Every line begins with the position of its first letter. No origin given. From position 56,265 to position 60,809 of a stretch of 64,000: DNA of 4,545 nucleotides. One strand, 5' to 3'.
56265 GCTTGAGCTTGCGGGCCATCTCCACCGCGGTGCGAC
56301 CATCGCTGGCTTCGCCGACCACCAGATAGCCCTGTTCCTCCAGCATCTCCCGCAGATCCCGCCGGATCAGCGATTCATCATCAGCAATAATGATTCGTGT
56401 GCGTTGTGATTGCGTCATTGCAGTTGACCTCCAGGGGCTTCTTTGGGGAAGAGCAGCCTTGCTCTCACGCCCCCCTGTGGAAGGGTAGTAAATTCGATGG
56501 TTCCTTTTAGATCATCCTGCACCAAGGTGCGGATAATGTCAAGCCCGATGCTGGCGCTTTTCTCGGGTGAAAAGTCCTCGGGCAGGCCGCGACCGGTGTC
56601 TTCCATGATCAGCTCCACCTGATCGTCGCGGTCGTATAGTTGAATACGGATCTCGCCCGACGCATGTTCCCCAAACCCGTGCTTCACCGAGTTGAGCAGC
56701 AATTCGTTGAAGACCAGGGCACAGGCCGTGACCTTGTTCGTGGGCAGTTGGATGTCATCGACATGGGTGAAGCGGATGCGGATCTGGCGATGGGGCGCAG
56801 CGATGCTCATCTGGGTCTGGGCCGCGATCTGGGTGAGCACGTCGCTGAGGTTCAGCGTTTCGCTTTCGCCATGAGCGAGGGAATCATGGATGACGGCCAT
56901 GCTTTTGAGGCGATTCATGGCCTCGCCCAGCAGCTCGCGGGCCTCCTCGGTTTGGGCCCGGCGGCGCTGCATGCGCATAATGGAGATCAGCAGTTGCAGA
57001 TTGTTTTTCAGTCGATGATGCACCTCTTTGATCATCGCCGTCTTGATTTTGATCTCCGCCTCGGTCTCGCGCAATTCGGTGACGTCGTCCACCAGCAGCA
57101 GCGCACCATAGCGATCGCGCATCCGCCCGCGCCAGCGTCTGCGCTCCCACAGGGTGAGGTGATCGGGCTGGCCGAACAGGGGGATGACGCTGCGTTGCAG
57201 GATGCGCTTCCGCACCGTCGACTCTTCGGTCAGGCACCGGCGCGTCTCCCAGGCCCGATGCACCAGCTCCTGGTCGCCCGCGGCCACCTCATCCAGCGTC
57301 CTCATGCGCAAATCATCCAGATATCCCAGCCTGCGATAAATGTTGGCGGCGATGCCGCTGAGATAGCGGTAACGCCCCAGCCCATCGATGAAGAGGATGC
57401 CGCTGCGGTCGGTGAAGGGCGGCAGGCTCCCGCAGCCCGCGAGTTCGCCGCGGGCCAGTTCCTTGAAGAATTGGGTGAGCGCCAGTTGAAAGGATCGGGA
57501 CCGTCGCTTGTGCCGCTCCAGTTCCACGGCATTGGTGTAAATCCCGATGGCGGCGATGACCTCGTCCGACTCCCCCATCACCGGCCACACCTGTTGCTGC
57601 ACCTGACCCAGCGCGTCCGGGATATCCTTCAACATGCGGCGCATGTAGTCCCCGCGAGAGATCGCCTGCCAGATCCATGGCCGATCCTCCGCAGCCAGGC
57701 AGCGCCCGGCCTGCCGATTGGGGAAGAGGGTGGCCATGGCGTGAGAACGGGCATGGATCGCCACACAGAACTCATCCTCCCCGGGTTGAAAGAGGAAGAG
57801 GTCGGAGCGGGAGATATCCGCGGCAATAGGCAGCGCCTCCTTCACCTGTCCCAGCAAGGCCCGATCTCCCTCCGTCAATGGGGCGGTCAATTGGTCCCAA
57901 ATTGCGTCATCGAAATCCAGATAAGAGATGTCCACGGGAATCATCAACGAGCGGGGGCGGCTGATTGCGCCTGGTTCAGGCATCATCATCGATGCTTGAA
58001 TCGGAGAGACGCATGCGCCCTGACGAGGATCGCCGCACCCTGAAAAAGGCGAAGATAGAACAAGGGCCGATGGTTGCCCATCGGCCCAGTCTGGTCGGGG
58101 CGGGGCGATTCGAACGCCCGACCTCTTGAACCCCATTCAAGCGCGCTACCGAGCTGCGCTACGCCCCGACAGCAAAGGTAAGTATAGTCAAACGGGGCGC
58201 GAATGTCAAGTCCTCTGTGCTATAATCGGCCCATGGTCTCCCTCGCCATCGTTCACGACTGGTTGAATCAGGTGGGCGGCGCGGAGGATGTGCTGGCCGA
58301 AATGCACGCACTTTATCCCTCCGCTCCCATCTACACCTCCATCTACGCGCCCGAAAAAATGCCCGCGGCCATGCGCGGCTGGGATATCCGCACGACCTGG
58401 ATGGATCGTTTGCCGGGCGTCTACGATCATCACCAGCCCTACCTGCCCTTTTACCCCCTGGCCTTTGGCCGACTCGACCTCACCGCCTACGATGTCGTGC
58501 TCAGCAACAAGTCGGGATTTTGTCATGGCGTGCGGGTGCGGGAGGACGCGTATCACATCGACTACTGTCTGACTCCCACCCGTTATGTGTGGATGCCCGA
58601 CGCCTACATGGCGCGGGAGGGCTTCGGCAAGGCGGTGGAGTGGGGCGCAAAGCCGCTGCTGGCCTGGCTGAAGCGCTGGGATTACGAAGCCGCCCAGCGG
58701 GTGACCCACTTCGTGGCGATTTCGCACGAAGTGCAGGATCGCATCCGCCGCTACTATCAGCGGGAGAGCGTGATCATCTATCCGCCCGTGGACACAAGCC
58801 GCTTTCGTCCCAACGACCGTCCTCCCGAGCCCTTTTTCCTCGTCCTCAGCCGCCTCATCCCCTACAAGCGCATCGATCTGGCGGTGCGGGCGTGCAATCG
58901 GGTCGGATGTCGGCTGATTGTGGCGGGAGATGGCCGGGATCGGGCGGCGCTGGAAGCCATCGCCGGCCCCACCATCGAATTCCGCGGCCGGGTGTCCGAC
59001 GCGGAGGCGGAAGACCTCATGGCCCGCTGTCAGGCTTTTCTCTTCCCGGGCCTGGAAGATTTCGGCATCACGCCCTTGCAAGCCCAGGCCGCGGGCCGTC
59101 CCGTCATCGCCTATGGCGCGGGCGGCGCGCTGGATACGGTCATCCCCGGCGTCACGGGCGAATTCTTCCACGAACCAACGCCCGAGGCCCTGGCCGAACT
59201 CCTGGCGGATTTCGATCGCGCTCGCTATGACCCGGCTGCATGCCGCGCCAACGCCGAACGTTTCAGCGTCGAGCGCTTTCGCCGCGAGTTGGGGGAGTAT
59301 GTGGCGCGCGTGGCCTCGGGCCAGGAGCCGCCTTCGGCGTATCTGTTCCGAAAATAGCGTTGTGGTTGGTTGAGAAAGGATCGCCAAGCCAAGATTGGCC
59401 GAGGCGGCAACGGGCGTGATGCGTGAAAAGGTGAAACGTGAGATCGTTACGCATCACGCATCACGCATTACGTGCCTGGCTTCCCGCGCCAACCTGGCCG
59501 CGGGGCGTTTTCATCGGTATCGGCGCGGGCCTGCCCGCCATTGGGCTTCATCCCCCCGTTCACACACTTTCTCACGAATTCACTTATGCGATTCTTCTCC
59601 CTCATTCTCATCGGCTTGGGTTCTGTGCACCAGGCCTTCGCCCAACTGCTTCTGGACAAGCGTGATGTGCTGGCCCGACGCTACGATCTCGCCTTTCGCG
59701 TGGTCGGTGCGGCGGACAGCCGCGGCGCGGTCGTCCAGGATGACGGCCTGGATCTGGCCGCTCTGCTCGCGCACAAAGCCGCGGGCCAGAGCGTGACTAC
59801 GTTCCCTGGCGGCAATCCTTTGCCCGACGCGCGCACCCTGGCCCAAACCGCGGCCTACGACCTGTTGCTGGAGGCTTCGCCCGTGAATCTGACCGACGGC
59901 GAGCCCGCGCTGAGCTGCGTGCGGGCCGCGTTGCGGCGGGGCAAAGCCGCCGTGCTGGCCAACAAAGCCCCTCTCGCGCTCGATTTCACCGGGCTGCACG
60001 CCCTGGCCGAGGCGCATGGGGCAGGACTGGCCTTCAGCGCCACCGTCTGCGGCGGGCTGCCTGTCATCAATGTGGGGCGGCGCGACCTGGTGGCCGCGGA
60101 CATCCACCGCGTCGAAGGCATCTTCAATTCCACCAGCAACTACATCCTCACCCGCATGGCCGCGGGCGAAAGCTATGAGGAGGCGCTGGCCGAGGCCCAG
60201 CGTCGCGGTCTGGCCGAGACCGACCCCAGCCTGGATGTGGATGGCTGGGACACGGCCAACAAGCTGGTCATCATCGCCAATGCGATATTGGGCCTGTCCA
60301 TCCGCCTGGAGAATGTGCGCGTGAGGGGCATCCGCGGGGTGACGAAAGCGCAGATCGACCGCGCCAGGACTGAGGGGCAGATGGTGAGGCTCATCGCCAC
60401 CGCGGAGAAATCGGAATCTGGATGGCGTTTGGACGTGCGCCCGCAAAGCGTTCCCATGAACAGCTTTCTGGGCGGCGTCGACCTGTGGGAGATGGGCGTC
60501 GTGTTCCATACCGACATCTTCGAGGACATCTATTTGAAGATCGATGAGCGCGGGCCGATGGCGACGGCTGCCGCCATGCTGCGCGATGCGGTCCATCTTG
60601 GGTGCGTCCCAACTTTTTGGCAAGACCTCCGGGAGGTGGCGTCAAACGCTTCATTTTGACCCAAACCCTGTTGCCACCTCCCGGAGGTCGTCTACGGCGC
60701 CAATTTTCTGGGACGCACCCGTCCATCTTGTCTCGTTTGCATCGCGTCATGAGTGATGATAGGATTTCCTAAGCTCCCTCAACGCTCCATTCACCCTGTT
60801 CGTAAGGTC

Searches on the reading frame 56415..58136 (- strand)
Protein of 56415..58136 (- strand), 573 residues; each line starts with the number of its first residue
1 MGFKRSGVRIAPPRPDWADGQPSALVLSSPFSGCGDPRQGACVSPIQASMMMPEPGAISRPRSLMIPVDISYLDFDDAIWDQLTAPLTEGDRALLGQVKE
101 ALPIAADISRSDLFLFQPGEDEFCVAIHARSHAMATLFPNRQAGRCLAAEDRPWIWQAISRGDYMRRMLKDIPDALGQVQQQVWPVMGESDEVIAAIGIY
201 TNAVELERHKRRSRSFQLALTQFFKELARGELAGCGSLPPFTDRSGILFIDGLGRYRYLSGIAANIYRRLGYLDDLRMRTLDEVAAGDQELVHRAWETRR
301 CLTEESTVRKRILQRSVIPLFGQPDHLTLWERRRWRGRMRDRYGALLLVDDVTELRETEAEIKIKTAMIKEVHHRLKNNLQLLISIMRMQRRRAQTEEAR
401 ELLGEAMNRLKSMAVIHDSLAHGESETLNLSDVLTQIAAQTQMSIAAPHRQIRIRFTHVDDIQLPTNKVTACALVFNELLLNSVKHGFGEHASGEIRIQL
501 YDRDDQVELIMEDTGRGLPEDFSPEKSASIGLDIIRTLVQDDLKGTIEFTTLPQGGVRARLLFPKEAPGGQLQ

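Call 82: search_protein_families(library=pfam, proteins=[window:56415-58136:-], max_evalue=0.0001)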
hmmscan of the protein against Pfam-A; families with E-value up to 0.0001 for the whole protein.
window:56415-58136:- (573 aa): 5 families
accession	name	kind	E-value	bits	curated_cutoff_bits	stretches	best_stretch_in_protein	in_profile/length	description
PF07568.18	HisKA_2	-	7.5e-20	71.2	22.3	1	371-441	1-72/76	Histidine kinase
PF12282.15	GAF_PdtaS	-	1.8e-17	64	23.7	1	86-210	10-135/145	Histidine kinase PdtaS, GAF domain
PF02518.31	HATPase_c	-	2e-11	44.8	26.4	1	472-566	6-110/111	Histidine kinase-, DNA gyrase B-, and HSP90-like ATPase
PF07536.20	HWE_HK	-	7.4e-08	33.5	22.8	1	371-440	1-68/83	HWE histidine kinase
PF13581.12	HATPase_c_2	-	1.9e-07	31.6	27.4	1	456-540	15-110/127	Histidine kinase-like ATPase domain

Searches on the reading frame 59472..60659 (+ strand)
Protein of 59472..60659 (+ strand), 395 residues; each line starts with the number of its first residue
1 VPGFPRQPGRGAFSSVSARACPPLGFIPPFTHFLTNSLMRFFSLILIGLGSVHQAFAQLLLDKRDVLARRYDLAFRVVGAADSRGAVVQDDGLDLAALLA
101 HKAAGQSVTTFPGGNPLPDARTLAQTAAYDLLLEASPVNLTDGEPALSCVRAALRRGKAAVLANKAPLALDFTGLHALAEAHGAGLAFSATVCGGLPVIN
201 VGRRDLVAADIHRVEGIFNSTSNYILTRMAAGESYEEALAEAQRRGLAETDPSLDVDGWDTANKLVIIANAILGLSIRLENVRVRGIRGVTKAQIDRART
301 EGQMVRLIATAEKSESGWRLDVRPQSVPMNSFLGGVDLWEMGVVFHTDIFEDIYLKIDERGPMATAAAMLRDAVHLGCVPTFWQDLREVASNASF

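Call 82: search_protein_families(library=pfam, proteins=[window:59472-60659:+], max_evalue=0.0001)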
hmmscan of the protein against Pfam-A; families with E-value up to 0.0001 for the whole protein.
window:59472-60659:+ (395 aa): 2 families
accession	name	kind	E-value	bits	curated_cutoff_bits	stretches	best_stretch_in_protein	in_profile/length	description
PF00742.24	Homoserine_dh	-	9.4e-50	169.3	22.9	1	197-373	1-172/173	Homoserine dehydrogenase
PF00208.27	ELFV_dehydrog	-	3.2e-05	24.2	23.4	1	73-132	54-115/241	Glutamate/Leucine/Phenylalanine/Valine dehydrogenase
